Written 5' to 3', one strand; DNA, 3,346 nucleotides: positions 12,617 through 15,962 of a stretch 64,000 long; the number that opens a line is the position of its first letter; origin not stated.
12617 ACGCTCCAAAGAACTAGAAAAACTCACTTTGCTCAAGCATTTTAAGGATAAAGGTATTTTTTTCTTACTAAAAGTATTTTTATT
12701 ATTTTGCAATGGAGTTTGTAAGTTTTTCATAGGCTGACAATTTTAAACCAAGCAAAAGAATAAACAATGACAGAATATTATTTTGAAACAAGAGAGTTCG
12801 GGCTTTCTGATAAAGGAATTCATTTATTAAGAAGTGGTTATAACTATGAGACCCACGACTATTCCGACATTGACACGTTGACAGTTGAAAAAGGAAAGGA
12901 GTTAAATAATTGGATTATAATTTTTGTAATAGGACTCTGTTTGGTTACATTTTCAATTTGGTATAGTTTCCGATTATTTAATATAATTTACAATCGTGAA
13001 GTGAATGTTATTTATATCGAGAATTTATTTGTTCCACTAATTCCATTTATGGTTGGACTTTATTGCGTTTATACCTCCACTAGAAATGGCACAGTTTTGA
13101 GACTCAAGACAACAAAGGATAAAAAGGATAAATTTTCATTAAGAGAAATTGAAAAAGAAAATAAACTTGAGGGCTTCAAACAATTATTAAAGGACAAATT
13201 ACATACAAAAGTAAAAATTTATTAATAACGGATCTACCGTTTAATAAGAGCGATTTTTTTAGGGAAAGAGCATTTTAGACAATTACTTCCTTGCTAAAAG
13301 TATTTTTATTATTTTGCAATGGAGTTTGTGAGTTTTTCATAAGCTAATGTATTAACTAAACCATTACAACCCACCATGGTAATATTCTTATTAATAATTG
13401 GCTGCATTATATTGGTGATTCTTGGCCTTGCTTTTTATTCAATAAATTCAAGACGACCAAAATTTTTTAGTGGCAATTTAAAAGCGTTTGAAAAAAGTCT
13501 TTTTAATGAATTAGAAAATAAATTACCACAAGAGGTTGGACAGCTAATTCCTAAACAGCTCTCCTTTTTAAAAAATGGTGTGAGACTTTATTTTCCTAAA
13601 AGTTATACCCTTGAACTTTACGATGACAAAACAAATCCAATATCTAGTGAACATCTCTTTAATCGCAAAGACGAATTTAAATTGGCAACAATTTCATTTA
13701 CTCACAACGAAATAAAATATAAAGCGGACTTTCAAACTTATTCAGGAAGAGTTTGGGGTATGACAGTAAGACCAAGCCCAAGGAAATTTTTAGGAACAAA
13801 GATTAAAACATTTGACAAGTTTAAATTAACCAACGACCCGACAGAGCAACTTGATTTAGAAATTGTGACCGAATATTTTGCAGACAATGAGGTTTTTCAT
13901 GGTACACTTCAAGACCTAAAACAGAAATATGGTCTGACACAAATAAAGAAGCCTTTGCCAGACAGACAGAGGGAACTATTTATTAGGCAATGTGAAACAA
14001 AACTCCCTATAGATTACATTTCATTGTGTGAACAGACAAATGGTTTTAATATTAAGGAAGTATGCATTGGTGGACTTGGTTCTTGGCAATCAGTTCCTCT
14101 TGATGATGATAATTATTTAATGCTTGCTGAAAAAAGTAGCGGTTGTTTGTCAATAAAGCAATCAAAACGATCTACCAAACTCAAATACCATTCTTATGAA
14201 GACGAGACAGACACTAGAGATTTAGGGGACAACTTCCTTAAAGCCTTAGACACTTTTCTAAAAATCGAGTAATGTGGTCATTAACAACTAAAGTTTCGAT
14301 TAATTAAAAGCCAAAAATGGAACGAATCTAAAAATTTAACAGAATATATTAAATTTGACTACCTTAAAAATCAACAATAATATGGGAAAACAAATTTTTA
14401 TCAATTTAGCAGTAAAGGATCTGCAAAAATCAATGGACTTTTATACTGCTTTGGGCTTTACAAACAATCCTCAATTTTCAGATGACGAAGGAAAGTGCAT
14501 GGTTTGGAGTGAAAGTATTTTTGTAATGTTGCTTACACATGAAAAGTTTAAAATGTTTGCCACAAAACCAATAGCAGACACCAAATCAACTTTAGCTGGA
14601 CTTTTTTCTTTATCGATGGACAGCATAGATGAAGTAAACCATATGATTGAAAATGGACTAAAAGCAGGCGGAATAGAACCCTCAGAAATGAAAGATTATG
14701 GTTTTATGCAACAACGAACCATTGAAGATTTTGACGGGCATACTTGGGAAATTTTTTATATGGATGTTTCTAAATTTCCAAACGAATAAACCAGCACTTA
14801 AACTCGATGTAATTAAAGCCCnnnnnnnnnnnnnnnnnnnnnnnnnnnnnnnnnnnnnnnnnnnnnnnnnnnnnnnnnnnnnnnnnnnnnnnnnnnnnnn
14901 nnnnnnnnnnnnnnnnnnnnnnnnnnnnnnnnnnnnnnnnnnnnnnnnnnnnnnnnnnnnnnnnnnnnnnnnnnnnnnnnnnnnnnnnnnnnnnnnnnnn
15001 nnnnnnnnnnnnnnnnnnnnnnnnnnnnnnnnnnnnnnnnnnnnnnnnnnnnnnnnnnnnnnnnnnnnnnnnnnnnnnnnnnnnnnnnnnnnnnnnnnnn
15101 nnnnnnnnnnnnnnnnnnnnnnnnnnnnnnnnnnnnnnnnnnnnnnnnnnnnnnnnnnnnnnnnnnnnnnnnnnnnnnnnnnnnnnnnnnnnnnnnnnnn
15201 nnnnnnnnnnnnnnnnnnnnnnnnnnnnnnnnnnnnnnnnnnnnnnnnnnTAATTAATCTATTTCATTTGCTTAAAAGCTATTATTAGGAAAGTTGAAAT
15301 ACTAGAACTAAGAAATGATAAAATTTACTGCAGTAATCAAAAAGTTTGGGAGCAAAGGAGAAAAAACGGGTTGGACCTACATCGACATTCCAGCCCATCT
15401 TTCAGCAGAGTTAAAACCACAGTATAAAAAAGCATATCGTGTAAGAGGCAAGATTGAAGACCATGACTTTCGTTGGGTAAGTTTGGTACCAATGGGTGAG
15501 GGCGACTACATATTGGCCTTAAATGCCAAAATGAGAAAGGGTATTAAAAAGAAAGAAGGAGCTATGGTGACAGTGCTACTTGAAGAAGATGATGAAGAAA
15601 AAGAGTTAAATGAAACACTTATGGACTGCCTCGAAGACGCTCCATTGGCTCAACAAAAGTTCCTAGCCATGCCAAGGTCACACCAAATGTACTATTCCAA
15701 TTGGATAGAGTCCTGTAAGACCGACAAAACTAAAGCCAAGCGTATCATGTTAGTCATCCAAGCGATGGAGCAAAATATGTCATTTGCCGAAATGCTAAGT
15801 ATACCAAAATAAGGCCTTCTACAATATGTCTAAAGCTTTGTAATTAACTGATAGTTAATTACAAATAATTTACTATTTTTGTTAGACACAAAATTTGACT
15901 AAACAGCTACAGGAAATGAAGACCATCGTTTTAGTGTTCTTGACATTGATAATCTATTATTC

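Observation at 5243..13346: A conserved 60-90 bp promoter-like leader repeat heads six unrelated accessory ORFs (cassette-array look, no recombinase in view)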

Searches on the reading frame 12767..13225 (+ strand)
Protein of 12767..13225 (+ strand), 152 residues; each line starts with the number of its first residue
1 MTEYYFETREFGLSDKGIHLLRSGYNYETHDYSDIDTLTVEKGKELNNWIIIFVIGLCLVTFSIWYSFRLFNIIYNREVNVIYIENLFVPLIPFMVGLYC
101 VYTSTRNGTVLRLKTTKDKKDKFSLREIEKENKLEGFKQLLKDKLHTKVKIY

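Call 19: search_protein_families(library=pfam, proteins=[window:12767-13225:+], max_evalue=0.01)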
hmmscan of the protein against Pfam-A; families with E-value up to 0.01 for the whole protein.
window:12767-13225:+ (152 aa): 1 family
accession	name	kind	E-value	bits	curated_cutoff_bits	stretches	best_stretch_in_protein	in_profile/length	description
PF10951.13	DUF2776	-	0.0016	18.3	26.1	1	45-104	251-306/348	Protein of unknown function (DUF2776)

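Call 41: search_protein_families(library=pfam, proteins=[window:12767-13225:+], max_evalue=5)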
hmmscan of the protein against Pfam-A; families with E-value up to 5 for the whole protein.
window:12767-13225:+ (152 aa): 1 family
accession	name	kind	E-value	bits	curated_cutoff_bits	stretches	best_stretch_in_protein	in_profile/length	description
PF10951.13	DUF2776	-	0.0016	18.3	26.1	1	45-104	251-306/348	Protein of unknown function (DUF2776)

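Call 65: search_protein_families(library=padloc, proteins=[window:12767-13225:+], max_evalue=0.01)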
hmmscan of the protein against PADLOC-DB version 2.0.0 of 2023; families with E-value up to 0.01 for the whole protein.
window:12767-13225:+ (152 aa): 0 families

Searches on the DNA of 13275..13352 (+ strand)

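Call 68: search_dna_similar(query=window:13275-13352:+, collection=plasmids, mode=distant, max_evalue=1, max_rows=10)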
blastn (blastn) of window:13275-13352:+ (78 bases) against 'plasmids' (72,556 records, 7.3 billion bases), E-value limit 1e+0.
Records with a match: 3; places in all: 3; records where one place covers at least 80% of the query: 0.
Best place of each record, by identity: 95-99% 2; 80-90% 1.
By first word of the organism name: Bacillus 2; Latilactobacillus 1.
By predicted mobility (MOB-suite, as given by PLSDB): non-mobilizable 3.
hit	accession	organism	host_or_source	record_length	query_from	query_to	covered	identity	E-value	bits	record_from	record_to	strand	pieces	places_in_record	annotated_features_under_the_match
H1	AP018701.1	Latilactobacillus curvatus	kabura-zushi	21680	17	45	37%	89.7%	6e-1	40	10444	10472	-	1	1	bacteriocin ABC transporter, accessory factor PlnH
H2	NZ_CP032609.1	Bacillus thuringiensis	single cell,soil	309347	17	41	32%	96.0%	2e-1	42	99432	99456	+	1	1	none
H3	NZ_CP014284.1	Bacillus thuringiensis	cell culture,soil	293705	17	41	32%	96.0%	2e-1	42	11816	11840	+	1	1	none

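Call 69: search_dna_similar(query=window:13275-13352:+, collection=phages, mode=distant, max_evalue=1, max_rows=10)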
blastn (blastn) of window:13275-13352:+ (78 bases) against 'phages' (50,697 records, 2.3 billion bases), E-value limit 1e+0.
Records with a match: 3; places in all: 3; records where one place covers at least 80% of the query: 0.
Best place of each record, by identity: >=99% 2; 60-80% 1.
By first word of the organism name: Shewanella 2; Bacillus 1.
By host as written in the record: - 2; Bacillus sp. 1.
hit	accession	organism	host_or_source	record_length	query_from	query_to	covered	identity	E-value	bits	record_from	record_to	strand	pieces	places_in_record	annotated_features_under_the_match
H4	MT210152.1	Bacillus phage vB_Bacillus_1020A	Bacillus sp.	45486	34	76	55%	79.6%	6e-1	37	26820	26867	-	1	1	transcriptional regulator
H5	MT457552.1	Shewanella phage Thanatos-1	water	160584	17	36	26%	100.0%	6e-1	37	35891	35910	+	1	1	DNA helicase loader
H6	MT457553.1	Shewanella phage Thanatos-2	water from a small stream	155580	17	36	26%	100.0%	6e-1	37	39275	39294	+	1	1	DNA helicase loader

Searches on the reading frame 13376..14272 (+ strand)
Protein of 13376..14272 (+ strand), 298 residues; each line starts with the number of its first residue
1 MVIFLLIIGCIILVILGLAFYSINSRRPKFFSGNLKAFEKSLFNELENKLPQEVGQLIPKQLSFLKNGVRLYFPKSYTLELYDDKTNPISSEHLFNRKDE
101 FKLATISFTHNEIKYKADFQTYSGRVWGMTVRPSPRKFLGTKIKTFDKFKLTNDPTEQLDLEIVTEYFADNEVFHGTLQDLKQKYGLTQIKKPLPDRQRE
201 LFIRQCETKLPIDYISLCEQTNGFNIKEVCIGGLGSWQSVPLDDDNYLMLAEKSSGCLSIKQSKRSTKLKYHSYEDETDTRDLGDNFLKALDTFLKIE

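Call 19: search_protein_families(library=pfam, proteins=[window:13376-14272:+], max_evalue=0.01)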
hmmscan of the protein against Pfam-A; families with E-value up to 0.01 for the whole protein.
window:13376-14272:+ (298 aa): 0 families

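Call 41: search_protein_families(library=pfam, proteins=[window:13376-14272:+], max_evalue=5)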
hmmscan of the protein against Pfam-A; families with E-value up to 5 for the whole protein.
window:13376-14272:+ (298 aa): 1 family
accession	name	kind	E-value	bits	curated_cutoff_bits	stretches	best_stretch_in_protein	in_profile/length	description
PF23068.1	CUB_M02D8_5_7th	-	0.16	12.7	28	1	165-227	47-107/114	M02D8_5-like, seventh CUB domain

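Call 58: find_encoding_contigs(protein=window:13376-14272:+, flank=10000, max_places=10)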
Protein window:13376-14272:+ (298 aa): 1 contig read that carries it; 1 place shown.
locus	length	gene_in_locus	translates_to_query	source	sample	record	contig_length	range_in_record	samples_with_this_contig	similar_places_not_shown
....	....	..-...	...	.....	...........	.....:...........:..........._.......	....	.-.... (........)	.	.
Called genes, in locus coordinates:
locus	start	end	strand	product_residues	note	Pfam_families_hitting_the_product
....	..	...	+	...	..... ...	-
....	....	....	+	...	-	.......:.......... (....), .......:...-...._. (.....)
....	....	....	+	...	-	?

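Call 65: search_protein_families(library=padloc, proteins=[window:13376-14272:+], max_evalue=0.01)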
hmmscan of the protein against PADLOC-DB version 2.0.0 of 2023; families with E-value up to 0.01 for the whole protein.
window:13376-14272:+ (298 aa): 0 families

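Call 67: search_solved_structures(query=window:13376-14272:+, max_evalue=10)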
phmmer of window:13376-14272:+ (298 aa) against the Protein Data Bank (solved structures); distinct sequences matched with E-value up to 10: 0.

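Call 70: predict_structure(protein=window:13376-14272:+)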
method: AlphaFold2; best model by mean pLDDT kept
length: 298 residues; sequences in the alignment: 1
mean_pLDDT: 39.8   pTM: 0.23
mean pLDDT of the five models: 39.8, 37.3, 34.6, 33.3, 32.2
residues with pLDDT >= 90: 10; 70-90: 11; 50-70: 14; < 50: 263
segments of 3 or more residues with pLDDT < 50: 27-82, 87-105, 109-116, 118-271, 273-284, 286-288, 290-298
pLDDT, mean of each block of 10 residues (from residue 1): 90 88 54 39 37 30 31 37 48 37 46 44 35 33 25 28 25 32 35 30 28 25 26 34 40 44 44 47 47 39
secondary structure, 60 per line:
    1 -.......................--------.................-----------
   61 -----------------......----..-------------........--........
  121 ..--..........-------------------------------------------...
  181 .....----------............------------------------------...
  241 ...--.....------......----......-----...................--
elements in order: H2-24 H33-49 E78-83 E103-110 E113-122 E125-134 H178-185 H196-207 E238-243 E246-250 E257-262 E267-272 H278-296

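Call 77: search_protein_representatives(protein=window:13376-14272:+)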
Query: 298 residues. Proteins with E-value up to 0.001 (for the whole library): 213; up to 1e-10: 55; up to 1e-30: 12. The best 150 are listed.
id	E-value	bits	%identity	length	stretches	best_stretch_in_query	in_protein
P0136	1.2e-143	494.4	72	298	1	1-296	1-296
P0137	2.5e-110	385.1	58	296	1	2-296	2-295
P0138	8.0e-83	294.8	49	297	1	1-296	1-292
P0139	1.2e-76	274.5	46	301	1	2-297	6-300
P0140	7.7e-75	268.6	46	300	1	1-297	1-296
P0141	1.7e-52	195.2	47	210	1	91-296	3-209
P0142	8.9e-44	166.6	34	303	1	6-275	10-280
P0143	2.6e-42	161.8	34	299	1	3-293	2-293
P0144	6.5e-39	150.7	58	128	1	1-126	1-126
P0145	4.6e-37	144.6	32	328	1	1-295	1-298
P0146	1.1e-35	140.0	34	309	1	3-295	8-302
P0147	3.8e-35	138.3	84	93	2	1-56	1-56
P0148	2.1e-29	119.5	69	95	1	1-87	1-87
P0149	4.0e-29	118.5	76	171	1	223-296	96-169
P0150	9.5e-28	114.0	43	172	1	1-165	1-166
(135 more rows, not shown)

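Call 78: find_encoding_contigs(protein=P0136, flank=10000, max_places=6)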
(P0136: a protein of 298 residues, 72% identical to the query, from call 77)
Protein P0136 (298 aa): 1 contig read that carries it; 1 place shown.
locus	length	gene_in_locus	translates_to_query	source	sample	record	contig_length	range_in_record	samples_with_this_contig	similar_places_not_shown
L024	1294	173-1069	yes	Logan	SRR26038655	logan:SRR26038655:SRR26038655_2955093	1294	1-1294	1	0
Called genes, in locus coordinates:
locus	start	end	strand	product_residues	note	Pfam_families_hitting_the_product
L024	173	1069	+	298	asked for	-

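Call 81: find_encoding_contigs(protein=P0147, flank=10000, max_places=6)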
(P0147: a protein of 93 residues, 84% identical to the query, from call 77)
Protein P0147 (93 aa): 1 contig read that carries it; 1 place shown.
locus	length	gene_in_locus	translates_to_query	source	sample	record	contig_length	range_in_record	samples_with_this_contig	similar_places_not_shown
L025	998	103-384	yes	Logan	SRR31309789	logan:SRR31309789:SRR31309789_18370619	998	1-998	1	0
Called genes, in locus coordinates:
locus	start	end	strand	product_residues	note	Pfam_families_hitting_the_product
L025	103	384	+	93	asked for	-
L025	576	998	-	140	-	?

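Call 85: search_protein_families(library=pfam, alignment_id=A4, max_evalue=0.01)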
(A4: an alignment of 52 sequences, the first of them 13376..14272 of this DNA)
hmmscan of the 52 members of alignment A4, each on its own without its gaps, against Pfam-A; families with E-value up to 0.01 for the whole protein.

A. member 1, window:13376-14272:+ (298 aa): 0 families

B. families by the number of members that match (of 52 scanned): 4 families
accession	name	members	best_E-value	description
PF09346.15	SMI1_KNR4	13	2.2e-05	SMI1 / KNR4 family (SUKH-1)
PF14568.11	SUKH_6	3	0.00012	SMI1-KNR4 cell-wall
PF03971.19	IDH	1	0.0028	Monomeric isocitrate dehydrogenase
PF02439.20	Adeno_E3_CR2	1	0.0055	Adenovirus E3 region protein CR2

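Call 88: predict_structure(alignment_id=A4)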
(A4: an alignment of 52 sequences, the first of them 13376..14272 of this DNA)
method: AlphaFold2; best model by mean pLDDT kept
length: 298 residues; sequences in the alignment: 52
mean_pLDDT: 95.8   pTM: 0.79
mean pLDDT of the five models: 95.8, 95.3, 95.0, 94.8, 94.5
residues with pLDDT >= 90: 276; 70-90: 22; 50-70: 0; < 50: 0
segments of 3 or more residues with pLDDT < 50: none
pLDDT, mean of each block of 10 residues (from residue 1): 96 97 87 95 98 98 96 96 93 95 97 98 97 97 97 93 94 96 98 96 93 98 98 93 94 98 96 96 98 96
secondary structure, 60 per line:
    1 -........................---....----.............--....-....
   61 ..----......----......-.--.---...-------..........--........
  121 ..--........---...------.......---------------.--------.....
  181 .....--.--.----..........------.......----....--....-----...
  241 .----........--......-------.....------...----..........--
elements in order: H2-25 E29-32 H37-49 H52-55 H57-62 E67-72 E77-82 E101-110 E113-122 E125-132 E145-151 H176-185 H196-205 H212-218 E223-226 E229-232 E238-241 E246-253 E256-261 E269-273 E280-282 H287-296

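Call 90: fold_search(model_id=the predicted structure, library=pdb)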
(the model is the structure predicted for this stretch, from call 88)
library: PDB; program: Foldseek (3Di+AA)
matches with E <= 10: 978; with E <= 0.001: 0
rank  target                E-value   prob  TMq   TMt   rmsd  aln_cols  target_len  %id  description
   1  3d5p_A                2.2e-02  1.00  0.29  0.59   3.4       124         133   13  CRYSTAL STRUCTURE OF A PUTATIVE GLUCAN SYNTHESIS REGULATOR OF SMI1/KNR4 FAMILY (BF1740) FROM BACTEROIDES FRAGILIS NCTC (released 2008-07-15)
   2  4h0a_B                7.9e-02  0.06  0.11  0.11  20.6       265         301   12  Crystal structure of a cysteine-rich secretory protein (SAV1118) from Staphylococcus aureus subsp. aureus Mu50 at 1.90 (released 2012-09-26)
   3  4h0a_A                9.8e-02  0.08  0.09  0.09  16.3       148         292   11  Crystal structure of a cysteine-rich secretory protein (SAV1118) from Staphylococcus aureus subsp. aureus Mu50 at 1.90 (released 2012-09-26)
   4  2bt7                  1.6e-01  0.35  0.15  0.23   8.2        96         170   17  Structure of the C-terminal receptor-binding domain of avian reovirus fibre sigmaC, Cd crystal form (released 2005-11-03)
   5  2icg                  2.2e-01  0.96  0.30  0.52   5.4       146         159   14  Crystal structure of a protein of unknown function (NP_472245.1) from Listeria innocua at 1.65 A resolution (released 2006-09-26)
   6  2vwd_A                2.2e-01  0.14  0.09  0.07  12.3        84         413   10  Nipah Virus Attachment Glycoprotein (released 2008-10-07)
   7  7dzl_A                2.2e-01  0.09  0.12  0.20  12.5       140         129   14  A69C-M71L mutant of Fabp protein (released 2022-07-27)
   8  8vf1_B                2.4e-01  0.15  0.09  0.07  12.6        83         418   12  Crystal Structure of the Hendra Virus Attachment G glycoprotein (HeV-G) (released 2025-03-19)
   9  2vsm_A                2.5e-01  0.12  0.09  0.06  12.6        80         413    9  Nipah virus attachment glycoprotein in complex with human cell surface receptor ephrinB2 (released 2008-05-20)
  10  7fxo_B                2.5e-01  0.11  0.11  0.21  12.8       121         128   13  Crystal Structure of apo human FABP1 monoclinic form III (released 2023-06-14)
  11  2prv_B                2.7e-01  0.84  0.27  0.48   6.2       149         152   11  Crystal structure of an uncharacterized protein (yobk, bsu18990) from bacillus subtilis at 1.30 A resolution (released 2007-05-22)
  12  7txz_A                3.0e-01  0.10  0.09  0.06  12.3        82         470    8  Nipah Virus attachment (G) glycoprotein ectodomain in complex with nAH1.3 neutralizing antibody Fab fragment (local re (released 2022-03-09)
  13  9dvd_A                3.1e-01  0.25  0.11  0.08  11.8        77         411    9  Cryo EM structure of Hendra G ectodomain in complex with Ephrin-B2 and Fab HENV-270 (released 2025-10-15)
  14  2lba_MODEL_1_A        3.7e-01  0.09  0.12  0.21  12.0       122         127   12  Solution structure of chicken ileal BABP in complex with glycochenodeoxycholic acid (released 2011-09-14)
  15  1mou                  3.9e-01  0.09  0.12  0.15  14.9       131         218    8  Crystal structure of Coral pigment (released 2003-04-08)
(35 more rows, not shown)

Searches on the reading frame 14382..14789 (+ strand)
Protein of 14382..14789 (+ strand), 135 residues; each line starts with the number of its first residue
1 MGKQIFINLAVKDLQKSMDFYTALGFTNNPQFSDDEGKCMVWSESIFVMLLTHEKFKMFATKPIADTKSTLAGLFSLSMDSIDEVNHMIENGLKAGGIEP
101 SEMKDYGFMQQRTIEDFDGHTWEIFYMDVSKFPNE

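Call 19: search_protein_families(library=pfam, proteins=[window:14382-14789:+], max_evalue=0.01)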
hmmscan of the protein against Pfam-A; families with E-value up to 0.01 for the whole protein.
window:14382-14789:+ (135 aa): 2 families
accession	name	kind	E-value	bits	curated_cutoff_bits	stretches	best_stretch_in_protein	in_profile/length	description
PF00903.31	Glyoxalase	-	5.4e-07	30.5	20.6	1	7-124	5-121/121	Glyoxalase/Bleomycin resistance protein/Dioxygenase superfamily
PF22677.2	Ble-like_N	-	2.3e-05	24.5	24.5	1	5-32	3-30/41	Bleomycin resistance protein-like N-terminal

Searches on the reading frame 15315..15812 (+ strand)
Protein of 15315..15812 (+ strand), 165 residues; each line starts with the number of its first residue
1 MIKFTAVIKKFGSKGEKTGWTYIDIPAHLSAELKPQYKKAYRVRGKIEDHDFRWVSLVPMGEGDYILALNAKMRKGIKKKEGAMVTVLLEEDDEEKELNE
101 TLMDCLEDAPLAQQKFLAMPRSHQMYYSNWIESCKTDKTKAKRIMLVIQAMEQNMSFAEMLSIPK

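Call 19: search_protein_families(library=pfam, proteins=[window:15315-15812:+], max_evalue=0.01)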
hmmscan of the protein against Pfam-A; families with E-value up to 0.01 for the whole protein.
window:15315-15812:+ (165 aa): 2 families
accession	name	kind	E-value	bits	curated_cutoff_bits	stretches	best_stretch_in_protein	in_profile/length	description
PF08922.17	DUF1905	-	7.6e-20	71.2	24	1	4-88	1-80/81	Domain of unknown function (DUF1905)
PF13376.11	OmdA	-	2.1e-11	44.1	25.6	1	97-154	3-60/60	Bacteriocin-protection, YdeI or OmpD-Associated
